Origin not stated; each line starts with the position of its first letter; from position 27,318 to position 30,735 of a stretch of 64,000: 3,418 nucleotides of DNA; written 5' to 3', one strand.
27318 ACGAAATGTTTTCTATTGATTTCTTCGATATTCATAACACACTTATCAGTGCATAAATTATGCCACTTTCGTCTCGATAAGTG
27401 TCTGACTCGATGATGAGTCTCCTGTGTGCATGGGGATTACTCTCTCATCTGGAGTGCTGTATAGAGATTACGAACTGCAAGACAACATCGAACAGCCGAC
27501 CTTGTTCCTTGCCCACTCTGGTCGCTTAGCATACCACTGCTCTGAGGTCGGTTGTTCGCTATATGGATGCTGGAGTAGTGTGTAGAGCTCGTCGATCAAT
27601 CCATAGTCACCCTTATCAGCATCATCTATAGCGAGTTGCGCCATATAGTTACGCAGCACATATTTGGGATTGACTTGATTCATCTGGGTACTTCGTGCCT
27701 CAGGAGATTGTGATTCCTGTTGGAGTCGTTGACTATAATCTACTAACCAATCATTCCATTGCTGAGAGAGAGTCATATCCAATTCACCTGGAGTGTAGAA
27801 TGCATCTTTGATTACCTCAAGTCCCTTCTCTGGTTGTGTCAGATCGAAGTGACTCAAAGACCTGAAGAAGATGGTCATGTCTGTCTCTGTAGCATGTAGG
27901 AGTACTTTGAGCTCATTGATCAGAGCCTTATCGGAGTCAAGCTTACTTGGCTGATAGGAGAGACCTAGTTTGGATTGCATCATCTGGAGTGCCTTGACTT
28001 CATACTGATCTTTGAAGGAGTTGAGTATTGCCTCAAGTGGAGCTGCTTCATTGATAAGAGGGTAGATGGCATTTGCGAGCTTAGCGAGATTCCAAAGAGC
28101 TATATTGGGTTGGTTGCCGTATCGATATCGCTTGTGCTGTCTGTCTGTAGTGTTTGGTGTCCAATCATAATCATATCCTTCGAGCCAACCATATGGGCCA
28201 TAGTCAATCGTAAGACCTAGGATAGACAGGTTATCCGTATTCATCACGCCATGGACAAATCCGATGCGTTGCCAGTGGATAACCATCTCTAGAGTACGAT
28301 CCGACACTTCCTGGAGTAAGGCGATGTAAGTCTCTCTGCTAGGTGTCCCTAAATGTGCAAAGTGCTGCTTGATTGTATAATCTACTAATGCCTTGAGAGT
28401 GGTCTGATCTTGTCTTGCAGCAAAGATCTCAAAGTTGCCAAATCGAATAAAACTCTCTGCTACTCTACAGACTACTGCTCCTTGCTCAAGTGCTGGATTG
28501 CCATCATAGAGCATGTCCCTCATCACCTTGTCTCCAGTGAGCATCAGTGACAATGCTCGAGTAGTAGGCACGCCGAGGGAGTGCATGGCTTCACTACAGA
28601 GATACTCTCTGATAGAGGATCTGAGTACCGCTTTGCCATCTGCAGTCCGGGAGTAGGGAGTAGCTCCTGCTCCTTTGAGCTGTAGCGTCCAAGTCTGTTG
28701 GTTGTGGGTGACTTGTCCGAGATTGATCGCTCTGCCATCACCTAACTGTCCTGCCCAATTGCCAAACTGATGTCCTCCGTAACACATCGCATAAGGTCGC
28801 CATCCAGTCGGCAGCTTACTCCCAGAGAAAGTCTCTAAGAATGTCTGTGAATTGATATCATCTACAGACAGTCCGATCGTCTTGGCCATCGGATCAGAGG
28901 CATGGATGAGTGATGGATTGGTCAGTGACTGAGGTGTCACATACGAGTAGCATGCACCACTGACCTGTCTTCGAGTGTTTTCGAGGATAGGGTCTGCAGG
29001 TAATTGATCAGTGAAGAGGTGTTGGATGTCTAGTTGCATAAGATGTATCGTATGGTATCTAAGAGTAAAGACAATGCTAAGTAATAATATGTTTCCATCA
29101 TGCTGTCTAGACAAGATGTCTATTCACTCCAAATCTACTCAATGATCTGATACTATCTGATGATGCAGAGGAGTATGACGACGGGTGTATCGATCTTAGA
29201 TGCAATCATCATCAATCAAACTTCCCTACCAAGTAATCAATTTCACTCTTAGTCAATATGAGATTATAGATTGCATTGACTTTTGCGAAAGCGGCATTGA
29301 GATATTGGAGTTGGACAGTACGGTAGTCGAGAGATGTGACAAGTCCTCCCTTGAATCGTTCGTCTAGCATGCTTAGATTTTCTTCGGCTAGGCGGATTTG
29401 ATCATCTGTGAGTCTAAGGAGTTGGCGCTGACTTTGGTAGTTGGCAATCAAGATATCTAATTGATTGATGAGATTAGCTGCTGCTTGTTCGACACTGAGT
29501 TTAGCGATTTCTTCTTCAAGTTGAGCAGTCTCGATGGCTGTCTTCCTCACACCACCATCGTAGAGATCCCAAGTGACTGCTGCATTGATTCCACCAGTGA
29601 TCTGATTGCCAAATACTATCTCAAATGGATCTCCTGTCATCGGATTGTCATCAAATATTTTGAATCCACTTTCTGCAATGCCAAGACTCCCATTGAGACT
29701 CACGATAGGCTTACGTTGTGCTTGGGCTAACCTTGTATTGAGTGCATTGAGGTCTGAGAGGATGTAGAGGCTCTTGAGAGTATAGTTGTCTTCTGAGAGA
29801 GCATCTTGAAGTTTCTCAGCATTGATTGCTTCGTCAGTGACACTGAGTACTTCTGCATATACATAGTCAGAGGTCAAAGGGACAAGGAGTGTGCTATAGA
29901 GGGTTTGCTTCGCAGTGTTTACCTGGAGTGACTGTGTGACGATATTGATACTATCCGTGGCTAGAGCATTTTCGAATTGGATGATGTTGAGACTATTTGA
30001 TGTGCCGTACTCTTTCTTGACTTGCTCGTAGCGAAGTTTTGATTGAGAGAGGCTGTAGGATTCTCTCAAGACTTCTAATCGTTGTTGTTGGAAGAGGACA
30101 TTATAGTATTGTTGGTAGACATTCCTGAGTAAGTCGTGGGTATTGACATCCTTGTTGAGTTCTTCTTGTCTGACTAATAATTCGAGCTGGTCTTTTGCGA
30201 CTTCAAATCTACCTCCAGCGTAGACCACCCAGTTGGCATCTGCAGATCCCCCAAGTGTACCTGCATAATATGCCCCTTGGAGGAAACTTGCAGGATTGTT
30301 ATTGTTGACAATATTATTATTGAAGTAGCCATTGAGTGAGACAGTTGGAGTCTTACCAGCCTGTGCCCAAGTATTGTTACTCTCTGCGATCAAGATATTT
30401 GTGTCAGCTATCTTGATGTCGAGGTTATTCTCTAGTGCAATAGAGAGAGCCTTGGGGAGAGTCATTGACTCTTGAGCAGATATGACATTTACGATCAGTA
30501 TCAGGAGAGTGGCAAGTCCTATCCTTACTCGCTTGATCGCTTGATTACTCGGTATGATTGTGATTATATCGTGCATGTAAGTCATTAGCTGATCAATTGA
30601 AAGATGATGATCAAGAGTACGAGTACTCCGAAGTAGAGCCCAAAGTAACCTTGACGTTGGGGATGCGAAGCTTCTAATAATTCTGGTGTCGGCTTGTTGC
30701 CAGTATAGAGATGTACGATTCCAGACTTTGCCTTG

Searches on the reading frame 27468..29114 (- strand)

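Call 9: search_protein_families(library=pfam, proteins=[window:27468-29114:-], max_evalue=0.001)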
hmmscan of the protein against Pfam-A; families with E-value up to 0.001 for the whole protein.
window:27468-29114:- (548 aa): 1 family
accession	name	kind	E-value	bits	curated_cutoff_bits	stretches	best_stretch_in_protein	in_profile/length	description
PF02696.19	SelO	-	4.6e-130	434.9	22.8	1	52-512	15-463/466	Protein adenylyltransferase SelO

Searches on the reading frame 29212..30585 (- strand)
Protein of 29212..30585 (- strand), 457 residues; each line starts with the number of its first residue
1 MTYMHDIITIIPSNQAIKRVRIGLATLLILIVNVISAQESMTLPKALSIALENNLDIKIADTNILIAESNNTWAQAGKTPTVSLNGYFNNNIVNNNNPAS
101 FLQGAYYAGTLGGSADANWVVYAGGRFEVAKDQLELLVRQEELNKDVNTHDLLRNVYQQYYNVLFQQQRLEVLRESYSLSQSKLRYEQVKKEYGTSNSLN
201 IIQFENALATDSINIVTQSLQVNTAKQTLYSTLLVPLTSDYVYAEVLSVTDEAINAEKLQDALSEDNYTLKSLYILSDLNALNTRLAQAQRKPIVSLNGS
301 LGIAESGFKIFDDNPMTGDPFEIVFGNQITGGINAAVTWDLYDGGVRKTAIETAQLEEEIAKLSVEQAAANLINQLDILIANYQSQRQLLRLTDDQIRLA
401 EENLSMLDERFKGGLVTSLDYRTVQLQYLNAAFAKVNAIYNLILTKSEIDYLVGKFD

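Call 9: search_protein_families(library=pfam, proteins=[window:29212-30585:-], max_evalue=0.001)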
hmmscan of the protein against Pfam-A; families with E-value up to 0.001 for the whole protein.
window:29212-30585:- (457 aa): 1 family
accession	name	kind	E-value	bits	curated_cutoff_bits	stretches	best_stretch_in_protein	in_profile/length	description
PF02321.23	OEP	-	7.5e-48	163.3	22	2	259-454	4-187/187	Outer membrane efflux protein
